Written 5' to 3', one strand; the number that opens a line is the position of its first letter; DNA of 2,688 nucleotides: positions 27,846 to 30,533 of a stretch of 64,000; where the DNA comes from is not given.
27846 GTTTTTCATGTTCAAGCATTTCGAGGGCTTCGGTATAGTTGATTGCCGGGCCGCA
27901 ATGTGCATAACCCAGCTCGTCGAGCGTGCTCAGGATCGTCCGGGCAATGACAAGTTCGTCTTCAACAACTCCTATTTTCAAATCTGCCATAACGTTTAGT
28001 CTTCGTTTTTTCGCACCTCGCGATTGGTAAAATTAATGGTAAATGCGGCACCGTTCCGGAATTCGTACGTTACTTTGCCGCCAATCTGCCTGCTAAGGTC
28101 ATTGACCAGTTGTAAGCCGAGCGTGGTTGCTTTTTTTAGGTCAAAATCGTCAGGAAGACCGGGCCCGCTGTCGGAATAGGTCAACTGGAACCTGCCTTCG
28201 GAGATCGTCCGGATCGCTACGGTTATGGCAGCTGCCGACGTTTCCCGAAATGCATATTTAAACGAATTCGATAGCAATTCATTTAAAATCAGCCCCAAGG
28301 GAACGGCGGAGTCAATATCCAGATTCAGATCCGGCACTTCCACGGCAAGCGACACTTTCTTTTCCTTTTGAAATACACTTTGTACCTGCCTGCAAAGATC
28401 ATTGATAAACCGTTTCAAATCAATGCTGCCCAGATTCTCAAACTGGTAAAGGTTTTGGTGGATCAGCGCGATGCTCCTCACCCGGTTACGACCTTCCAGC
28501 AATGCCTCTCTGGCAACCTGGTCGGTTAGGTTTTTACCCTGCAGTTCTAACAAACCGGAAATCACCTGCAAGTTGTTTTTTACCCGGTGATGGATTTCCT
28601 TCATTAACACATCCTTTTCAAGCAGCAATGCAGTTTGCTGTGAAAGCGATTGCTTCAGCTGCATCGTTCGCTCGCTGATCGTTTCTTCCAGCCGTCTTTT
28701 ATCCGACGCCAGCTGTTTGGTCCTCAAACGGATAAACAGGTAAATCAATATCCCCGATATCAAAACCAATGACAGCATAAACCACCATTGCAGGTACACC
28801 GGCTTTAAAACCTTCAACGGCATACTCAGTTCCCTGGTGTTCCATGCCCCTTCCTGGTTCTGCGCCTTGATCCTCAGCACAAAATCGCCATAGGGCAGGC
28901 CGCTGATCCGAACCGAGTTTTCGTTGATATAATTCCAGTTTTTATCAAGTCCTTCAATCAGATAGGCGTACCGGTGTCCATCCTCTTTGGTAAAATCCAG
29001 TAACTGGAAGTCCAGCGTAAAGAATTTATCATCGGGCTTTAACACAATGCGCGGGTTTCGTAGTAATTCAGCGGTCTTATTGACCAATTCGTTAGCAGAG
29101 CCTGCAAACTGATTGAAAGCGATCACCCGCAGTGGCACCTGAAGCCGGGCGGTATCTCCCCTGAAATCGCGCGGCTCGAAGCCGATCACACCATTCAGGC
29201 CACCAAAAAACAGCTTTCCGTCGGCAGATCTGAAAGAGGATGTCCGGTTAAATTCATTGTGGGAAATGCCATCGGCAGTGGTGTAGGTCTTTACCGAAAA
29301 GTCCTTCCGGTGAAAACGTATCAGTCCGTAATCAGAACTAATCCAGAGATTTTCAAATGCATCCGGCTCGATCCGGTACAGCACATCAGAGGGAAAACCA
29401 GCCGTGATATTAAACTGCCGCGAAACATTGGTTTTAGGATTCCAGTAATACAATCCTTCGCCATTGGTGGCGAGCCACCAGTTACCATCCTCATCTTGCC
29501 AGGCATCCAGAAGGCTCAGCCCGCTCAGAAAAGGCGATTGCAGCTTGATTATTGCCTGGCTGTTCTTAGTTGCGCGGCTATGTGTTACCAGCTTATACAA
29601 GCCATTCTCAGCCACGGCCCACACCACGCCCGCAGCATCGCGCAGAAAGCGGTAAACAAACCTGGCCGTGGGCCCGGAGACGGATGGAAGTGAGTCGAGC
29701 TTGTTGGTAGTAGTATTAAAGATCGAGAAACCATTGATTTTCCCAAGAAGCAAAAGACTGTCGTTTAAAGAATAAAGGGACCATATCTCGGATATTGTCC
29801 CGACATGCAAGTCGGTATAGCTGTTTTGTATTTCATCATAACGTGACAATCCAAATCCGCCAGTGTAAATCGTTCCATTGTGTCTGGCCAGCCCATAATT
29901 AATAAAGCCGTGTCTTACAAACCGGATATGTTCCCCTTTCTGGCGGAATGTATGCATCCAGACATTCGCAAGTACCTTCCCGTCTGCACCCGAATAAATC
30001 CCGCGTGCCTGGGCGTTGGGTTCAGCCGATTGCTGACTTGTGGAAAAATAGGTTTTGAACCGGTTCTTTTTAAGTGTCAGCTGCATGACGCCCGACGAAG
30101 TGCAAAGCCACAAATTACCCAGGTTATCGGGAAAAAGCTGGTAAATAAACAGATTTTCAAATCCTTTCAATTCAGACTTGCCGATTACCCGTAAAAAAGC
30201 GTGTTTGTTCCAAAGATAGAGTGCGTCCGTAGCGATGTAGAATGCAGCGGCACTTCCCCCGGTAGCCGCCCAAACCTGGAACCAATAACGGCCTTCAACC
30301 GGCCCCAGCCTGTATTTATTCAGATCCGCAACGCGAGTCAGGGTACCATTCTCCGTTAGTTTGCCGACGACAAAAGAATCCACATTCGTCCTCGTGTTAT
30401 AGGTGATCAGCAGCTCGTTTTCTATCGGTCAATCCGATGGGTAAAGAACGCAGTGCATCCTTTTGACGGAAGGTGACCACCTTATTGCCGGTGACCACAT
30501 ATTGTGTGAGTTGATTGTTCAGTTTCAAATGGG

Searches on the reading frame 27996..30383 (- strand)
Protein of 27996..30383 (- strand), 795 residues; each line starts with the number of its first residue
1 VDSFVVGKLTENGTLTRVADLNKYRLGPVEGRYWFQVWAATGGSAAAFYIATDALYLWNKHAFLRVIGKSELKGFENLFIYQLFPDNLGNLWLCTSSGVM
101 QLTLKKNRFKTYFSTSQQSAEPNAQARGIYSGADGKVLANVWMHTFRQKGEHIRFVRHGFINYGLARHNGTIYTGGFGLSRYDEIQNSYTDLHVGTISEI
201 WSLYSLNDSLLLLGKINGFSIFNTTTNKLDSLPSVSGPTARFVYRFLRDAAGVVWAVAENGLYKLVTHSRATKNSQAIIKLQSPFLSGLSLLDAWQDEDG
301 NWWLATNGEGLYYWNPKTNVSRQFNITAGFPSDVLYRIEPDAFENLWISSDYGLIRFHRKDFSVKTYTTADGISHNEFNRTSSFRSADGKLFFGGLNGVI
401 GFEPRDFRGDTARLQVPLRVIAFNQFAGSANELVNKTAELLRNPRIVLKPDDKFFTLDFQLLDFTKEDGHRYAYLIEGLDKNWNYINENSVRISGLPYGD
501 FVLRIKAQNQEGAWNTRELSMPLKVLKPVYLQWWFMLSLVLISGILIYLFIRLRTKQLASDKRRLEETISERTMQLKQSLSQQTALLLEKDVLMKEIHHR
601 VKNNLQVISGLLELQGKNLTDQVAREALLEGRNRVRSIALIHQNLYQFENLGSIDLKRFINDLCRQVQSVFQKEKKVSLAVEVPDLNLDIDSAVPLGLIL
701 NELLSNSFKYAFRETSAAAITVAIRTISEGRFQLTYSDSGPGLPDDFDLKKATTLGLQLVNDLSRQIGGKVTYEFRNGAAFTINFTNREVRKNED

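Call 59: search_protein_families(library=pfam, proteins=[window:27996-30383:-], max_evalue=0.01)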
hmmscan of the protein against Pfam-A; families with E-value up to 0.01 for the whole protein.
window:27996-30383:- (795 aa): 6 families
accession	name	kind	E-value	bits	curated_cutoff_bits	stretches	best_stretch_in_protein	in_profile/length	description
PF07568.18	HisKA_2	-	1.5e-25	89.5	22.3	1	596-669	1-74/76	Histidine kinase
PF07495.19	Y_Y_Y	-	6.7e-11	42.4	26.6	1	466-525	4-64/65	Y_Y_Y domain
PF02518.31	HATPase_c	-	1.4e-09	38.8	26.4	1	694-785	4-107/111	Histidine kinase-, DNA gyrase B-, and HSP90-like ATPase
PF07494.17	Reg_prop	-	2.9e-08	33.4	20.4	0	75-96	2-23/24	Two component regulator propeller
PF13581.12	HATPase_c_2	-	0.00045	20.7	27.4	1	693-753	29-88/127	Histidine kinase-like ATPase domain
PF07536.20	HWE_HK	-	0.002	19.2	22.8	1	596-667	1-69/83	HWE histidine kinase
